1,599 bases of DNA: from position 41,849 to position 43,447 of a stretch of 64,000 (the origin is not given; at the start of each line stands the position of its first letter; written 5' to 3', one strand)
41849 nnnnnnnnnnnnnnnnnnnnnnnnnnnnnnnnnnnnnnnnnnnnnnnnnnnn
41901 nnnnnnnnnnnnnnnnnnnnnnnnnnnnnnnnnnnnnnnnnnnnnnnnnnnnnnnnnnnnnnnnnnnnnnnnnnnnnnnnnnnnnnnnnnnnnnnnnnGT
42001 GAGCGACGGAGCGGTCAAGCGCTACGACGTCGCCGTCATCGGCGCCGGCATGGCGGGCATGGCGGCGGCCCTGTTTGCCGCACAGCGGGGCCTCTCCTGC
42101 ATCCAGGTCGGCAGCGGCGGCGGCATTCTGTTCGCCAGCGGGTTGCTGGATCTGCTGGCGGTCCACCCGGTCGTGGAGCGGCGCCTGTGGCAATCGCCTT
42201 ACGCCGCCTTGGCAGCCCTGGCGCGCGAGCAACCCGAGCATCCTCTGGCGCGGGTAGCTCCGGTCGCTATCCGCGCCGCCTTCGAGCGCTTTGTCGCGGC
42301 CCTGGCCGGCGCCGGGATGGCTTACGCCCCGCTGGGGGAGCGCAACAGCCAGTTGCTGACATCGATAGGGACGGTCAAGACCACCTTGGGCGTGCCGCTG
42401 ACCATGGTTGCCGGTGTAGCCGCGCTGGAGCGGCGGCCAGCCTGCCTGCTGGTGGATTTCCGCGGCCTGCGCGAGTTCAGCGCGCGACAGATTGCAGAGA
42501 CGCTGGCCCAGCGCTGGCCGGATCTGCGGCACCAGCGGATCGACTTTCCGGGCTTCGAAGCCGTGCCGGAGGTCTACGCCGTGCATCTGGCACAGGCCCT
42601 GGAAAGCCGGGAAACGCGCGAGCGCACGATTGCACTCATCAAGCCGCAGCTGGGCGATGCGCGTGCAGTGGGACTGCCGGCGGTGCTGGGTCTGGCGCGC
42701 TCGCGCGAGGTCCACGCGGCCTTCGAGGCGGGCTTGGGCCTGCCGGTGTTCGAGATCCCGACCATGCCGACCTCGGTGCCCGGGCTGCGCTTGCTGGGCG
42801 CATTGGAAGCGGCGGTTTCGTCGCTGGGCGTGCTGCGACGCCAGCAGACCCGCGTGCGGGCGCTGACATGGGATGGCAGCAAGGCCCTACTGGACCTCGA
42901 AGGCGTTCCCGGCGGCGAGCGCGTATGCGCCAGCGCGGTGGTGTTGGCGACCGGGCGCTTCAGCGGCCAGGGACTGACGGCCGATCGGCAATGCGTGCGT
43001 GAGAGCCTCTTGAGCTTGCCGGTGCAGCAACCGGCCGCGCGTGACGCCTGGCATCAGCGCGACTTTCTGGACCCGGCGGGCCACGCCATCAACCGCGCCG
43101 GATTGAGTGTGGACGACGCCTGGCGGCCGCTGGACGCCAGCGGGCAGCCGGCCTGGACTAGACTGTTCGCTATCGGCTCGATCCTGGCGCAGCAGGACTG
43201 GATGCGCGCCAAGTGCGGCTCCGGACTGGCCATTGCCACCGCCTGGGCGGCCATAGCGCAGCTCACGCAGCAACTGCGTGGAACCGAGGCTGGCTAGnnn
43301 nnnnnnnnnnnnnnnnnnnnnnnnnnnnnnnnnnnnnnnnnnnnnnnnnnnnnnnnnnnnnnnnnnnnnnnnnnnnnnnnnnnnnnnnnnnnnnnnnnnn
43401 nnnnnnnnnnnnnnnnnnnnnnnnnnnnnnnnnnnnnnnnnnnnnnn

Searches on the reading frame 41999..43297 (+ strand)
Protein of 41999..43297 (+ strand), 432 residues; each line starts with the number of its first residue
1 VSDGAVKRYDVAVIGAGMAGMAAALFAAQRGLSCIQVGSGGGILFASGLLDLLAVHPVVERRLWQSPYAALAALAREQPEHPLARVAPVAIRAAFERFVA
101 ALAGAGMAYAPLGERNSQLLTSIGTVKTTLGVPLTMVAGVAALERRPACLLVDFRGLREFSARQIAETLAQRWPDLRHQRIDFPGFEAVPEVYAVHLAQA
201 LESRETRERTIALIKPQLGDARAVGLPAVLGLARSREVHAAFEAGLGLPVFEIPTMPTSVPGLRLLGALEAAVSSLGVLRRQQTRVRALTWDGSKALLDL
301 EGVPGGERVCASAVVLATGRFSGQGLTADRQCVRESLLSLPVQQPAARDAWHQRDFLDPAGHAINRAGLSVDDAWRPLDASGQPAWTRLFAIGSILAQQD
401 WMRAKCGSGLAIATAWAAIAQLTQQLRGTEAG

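Call 3: search_protein_families(library=pfam, proteins=[window:41999-43297:+], max_evalue=0.01)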
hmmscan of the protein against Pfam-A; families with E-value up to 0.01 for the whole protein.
window:41999-43297:+ (432 aa): 6 families
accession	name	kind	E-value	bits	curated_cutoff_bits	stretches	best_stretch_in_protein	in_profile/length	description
PF00890.30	FAD_binding_2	-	9.5e-35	121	20.4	1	10-410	1-414/414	FAD binding domain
PF01266.30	DAO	-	5.9e-07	29.8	27.9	1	10-346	1-238/353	FAD dependent oxidoreductase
PF07992.20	Pyr_redox_2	-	7.5e-07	29.3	26.1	1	9-46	1-38/291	Pyridine nucleotide-disulphide oxidoreductase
PF12831.13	FAD_oxidored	-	0.00054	19.8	27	1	10-38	1-29/416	FAD dependent oxidoreductase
PF03486.20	HI0933_like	-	0.0017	18.3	50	0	10-34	2-26/244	HI0933-like protein Rossmann domain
PF01134.28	GIDA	-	0.0021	17.6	22.1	0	10-34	1-25/391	Glucose inhibited division protein A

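Call 4: search_protein_families(library=ncbifam, proteins=[window:41999-43297:+], max_evalue=0.01)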
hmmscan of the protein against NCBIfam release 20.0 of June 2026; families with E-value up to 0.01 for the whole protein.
window:41999-43297:+ (432 aa): 35 families (the best 25 are shown)
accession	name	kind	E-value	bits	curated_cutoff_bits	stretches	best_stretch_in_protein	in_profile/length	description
NF003725.0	PRK05329.2-4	equivalog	3.4e-157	523.8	345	1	5-425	5-425/429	glycerol-3-phosphate dehydrogenase subunit GlpB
NF003726.0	PRK05329.2-5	equivalog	9.4e-70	235.5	354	1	9-421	2-410/415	glycerol-3-phosphate dehydrogenase subunit GlpB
TIGR03378.1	glycerol3P_GlpB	equivalog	1.1e-61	209.2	174.15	1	9-421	1-417/419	anaerobic glycerol-3-phosphate dehydrogenase subunit GlpB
NF003720.0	PRK05329.1-3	equivalog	2.2e-61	207.8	313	1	8-426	2-426/437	glycerol-3-phosphate dehydrogenase subunit GlpB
NF003722.0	PRK05329.1-5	equivalog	7.1e-58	196.8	349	1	10-424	6-424/428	glycerol-3-phosphate dehydrogenase subunit GlpB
NF003724.0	PRK05329.2-3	equivalog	3.5e-55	187.7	327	1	10-427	3-422/426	glycerol-3-phosphate dehydrogenase subunit GlpB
NF003719.0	PRK05329.1-2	equivalog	3.8e-48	164.4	359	1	8-425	2-419/423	glycerol-3-phosphate dehydrogenase subunit GlpB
NF003718.0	PRK05329.1-1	equivalog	2.2e-42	145.4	370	1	8-426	2-415/419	glycerol-3-phosphate dehydrogenase subunit GlpB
NF003721.0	PRK05329.1-4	equivalog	2.9e-33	115.5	403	1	8-422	2-424/428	glycerol-3-phosphate dehydrogenase subunit GlpB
NF003723.0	PRK05329.2-1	equivalog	5.4e-32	111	680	1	4-418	4-428/436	glycerol-3-phosphate dehydrogenase subunit GlpB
NF006130.0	PRK08274.1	equivalog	8.3e-08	31.5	369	1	7-35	4-32/467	FAD-dependent tricarballylate dehydrogenase TcuA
NF009477.0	PRK12843.1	equivalog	5.8e-06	25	758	1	7-37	15-45/578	FAD-dependent oxidoreductase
NF005691.0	PRK07494.1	equivalog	1.3e-05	24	459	1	7-38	7-38/404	UbiH/UbiF family hydroxylase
NF005882.1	PRK07843.1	equivalog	1.4e-05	23.8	788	1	8-37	1-30/547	3-oxosteroid 1-dehydrogenase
TIGR03140.1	AhpF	equivalog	1.7e-05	23.5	502.9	1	6-38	210-242/515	alkyl hydroperoxide reductase subunit F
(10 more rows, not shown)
